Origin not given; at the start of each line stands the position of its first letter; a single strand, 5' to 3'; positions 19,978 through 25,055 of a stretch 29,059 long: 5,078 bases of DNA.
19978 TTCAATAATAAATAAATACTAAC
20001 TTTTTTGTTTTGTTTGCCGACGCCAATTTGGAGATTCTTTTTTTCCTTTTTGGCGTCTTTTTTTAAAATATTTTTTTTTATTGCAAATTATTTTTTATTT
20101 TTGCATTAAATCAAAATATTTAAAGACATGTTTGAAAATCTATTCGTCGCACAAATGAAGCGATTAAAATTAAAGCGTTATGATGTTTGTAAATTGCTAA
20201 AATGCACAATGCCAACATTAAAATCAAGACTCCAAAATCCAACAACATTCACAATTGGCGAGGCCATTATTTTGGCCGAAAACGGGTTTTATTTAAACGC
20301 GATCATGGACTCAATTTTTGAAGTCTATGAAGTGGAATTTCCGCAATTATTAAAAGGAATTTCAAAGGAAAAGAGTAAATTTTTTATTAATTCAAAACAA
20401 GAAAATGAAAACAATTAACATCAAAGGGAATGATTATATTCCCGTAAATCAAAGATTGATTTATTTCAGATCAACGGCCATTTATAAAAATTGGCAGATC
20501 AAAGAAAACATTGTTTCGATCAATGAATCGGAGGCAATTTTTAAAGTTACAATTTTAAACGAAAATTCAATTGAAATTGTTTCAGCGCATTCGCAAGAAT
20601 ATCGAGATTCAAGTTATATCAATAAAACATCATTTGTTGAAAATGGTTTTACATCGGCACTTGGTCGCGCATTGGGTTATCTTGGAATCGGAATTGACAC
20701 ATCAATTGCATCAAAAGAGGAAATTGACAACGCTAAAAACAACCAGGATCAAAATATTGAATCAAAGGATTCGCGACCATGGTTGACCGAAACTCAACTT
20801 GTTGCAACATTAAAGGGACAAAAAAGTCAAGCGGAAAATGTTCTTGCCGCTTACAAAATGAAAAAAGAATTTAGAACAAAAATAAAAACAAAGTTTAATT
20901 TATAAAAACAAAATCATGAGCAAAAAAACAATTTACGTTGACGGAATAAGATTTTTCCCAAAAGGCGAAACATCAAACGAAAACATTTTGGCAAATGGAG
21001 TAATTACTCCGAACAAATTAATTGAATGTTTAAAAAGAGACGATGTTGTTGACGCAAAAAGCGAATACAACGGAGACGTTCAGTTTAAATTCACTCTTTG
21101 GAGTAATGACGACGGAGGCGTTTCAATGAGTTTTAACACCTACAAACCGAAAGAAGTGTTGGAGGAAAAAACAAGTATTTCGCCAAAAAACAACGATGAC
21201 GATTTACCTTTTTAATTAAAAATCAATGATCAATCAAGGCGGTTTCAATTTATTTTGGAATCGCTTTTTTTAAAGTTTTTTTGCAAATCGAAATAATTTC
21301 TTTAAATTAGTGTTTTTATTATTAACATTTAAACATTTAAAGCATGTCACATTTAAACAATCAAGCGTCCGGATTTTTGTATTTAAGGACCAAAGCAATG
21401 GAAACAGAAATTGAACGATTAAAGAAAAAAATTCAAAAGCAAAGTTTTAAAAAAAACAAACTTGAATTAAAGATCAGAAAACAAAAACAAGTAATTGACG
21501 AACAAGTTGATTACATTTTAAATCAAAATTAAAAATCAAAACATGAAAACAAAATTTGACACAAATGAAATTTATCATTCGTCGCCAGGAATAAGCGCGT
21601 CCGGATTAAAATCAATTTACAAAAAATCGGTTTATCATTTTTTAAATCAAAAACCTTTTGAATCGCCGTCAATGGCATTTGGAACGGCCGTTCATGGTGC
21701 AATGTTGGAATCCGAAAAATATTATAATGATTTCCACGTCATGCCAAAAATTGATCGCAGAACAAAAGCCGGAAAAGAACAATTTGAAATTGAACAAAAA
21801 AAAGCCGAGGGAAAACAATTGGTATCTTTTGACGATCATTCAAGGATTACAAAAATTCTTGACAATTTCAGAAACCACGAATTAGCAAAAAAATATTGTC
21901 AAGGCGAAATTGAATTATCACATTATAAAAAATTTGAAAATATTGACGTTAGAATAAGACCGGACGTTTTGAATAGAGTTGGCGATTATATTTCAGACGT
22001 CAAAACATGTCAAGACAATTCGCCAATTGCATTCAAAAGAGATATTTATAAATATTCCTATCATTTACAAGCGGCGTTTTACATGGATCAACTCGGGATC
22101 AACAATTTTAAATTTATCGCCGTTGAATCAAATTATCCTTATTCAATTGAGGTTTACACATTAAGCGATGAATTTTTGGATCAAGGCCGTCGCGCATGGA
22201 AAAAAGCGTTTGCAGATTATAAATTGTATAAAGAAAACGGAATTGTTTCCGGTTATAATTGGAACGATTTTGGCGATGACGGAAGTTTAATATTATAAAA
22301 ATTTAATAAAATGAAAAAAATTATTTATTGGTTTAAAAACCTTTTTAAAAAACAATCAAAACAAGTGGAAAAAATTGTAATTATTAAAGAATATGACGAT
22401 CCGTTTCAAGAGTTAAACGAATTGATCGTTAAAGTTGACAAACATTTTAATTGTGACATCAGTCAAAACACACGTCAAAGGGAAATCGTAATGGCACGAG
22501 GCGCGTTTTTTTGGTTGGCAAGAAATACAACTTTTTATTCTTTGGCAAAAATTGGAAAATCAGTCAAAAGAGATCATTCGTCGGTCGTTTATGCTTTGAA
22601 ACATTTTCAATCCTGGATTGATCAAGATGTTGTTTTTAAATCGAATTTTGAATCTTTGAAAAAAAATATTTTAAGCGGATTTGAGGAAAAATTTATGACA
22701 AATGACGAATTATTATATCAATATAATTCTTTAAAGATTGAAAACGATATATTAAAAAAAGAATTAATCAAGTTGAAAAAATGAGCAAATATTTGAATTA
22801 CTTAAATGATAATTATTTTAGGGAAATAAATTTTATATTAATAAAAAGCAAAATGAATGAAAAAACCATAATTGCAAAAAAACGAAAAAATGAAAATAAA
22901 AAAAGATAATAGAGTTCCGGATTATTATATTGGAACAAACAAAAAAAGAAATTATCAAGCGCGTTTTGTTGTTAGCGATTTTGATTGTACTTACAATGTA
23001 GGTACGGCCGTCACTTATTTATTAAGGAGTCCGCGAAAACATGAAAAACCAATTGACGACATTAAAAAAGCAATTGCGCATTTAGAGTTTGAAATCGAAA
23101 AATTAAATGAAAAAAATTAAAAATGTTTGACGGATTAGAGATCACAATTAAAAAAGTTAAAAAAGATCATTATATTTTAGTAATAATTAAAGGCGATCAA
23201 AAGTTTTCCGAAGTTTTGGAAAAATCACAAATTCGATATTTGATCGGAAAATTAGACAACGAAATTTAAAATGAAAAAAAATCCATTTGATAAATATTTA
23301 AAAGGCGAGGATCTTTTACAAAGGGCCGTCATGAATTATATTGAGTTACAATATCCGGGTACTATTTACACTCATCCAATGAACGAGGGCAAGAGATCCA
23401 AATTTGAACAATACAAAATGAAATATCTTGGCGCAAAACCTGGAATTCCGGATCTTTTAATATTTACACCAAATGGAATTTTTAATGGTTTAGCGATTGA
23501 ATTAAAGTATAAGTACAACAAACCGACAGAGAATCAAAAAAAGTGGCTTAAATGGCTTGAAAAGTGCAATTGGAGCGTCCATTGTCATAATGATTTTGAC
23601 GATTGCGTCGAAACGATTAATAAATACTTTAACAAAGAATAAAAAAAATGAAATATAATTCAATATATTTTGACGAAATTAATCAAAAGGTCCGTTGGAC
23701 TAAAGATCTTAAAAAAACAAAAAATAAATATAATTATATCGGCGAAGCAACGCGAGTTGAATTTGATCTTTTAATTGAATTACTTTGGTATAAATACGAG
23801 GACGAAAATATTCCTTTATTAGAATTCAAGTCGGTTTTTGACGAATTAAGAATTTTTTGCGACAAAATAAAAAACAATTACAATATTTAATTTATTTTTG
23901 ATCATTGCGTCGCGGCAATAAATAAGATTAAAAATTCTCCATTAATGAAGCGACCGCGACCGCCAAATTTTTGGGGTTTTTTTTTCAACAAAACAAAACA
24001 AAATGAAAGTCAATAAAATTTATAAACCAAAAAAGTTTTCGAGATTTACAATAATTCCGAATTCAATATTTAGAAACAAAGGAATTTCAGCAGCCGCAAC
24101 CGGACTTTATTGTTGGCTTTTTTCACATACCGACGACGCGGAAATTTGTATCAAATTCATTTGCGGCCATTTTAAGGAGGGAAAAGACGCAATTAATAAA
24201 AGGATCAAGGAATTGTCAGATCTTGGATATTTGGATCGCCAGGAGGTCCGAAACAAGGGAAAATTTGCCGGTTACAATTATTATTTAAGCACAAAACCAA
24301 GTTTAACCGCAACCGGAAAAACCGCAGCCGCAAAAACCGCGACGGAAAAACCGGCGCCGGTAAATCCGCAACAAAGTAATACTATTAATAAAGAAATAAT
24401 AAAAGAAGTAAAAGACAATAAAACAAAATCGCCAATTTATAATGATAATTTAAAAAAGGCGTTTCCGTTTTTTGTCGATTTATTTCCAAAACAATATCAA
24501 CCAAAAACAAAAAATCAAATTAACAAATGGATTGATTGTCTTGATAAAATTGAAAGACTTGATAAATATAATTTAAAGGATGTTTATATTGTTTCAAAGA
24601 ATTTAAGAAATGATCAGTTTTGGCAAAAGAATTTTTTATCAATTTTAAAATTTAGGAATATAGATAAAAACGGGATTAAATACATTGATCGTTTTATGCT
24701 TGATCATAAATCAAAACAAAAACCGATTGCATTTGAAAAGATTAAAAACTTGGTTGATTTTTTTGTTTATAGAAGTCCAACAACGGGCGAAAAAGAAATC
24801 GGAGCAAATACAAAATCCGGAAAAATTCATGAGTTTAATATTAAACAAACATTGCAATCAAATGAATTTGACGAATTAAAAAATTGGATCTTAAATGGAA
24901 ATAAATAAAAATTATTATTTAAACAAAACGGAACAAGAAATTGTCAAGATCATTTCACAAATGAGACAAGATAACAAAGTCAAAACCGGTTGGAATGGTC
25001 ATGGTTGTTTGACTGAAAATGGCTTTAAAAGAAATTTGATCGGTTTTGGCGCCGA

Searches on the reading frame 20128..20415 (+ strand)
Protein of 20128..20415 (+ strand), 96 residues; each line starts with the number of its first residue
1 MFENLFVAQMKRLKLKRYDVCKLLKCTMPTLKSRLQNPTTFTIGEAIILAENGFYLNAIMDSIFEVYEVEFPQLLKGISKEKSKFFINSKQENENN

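Call 49: search_protein_families(library=pfam, proteins=[window:20128-20415:+], max_evalue=0.01)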
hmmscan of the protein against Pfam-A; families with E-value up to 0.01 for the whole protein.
window:20128-20415:+ (96 aa): 1 family
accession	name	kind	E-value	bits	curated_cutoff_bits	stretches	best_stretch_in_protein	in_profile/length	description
PF08280.17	HTH_Mga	-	0.0032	17.9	23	1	11-37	18-42/59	M protein trans-acting positive regulator (MGA) HTH domain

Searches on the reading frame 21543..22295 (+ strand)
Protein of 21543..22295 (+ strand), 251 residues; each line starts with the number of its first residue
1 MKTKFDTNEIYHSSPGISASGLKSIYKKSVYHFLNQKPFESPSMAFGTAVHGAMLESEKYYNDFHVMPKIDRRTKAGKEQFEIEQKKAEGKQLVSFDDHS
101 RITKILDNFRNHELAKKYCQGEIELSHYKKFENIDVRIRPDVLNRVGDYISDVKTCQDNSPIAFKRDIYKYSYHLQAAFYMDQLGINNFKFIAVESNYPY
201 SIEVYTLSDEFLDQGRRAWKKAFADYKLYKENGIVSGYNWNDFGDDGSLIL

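Call 49: search_protein_families(library=pfam, proteins=[window:21543-22295:+], max_evalue=0.01)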
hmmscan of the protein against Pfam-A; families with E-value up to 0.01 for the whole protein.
window:21543-22295:+ (251 aa): 2 families
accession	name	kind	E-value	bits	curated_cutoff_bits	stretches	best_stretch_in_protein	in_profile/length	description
PF12684.13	DUF3799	-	7.8e-25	88.4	26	1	36-231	23-216/233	PDDEXK-like domain of unknown function (DUF3799)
PF12705.13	PDDEXK_1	-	0.0013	19.1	22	1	42-185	34-170/247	PD-(D/E)XK nuclease superfamily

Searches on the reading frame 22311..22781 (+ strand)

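Call 49: search_protein_families(library=pfam, proteins=[window:22311-22781:+], max_evalue=0.01)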
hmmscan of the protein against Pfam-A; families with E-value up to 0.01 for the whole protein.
window:22311-22781:+ (157 aa): 2 families
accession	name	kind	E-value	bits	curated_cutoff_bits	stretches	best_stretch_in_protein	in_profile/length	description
PF08299.17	Bac_DnaA_C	-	1.1e-12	48.2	31.5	1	48-97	17-67/69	Bacterial dnaA protein helix-turn-helix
PF02183.23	HALZ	-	0.0014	19.2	28.1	0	132-156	15-39/43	Homeobox associated leucine zipper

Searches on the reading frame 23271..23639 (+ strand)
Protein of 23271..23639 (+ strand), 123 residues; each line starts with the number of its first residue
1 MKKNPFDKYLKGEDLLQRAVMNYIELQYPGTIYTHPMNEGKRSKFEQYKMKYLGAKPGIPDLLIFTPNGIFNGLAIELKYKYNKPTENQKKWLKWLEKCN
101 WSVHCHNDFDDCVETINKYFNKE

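Call 49: search_protein_families(library=pfam, proteins=[window:23271-23639:+], max_evalue=0.01)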
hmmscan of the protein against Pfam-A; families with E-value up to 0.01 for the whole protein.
window:23271-23639:+ (123 aa): 1 family
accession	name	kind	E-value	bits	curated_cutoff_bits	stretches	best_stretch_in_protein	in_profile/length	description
PF08774.17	VRR_NUC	-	1.1e-07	32.3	23.8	1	32-103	37-109/116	VRR-NUC domain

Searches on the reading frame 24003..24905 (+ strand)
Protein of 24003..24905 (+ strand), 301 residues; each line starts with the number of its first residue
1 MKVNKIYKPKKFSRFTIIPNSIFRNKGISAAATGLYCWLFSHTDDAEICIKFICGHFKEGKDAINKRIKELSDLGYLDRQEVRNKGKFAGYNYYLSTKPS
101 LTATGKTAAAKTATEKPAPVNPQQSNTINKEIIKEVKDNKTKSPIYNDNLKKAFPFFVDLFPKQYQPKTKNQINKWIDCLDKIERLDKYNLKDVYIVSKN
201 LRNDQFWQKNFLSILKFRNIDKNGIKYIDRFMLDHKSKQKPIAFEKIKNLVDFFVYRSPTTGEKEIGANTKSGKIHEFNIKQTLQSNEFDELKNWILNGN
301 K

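Call 49: search_protein_families(library=pfam, proteins=[window:24003-24905:+], max_evalue=0.01)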
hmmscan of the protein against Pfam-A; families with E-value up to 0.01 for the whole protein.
window:24003-24905:+ (301 aa): 1 family
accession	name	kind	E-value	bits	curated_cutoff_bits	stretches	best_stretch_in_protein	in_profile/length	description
PF13730.12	HTH_36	-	3.3e-08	33.6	25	1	27-77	2-55/55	Helix-turn-helix domain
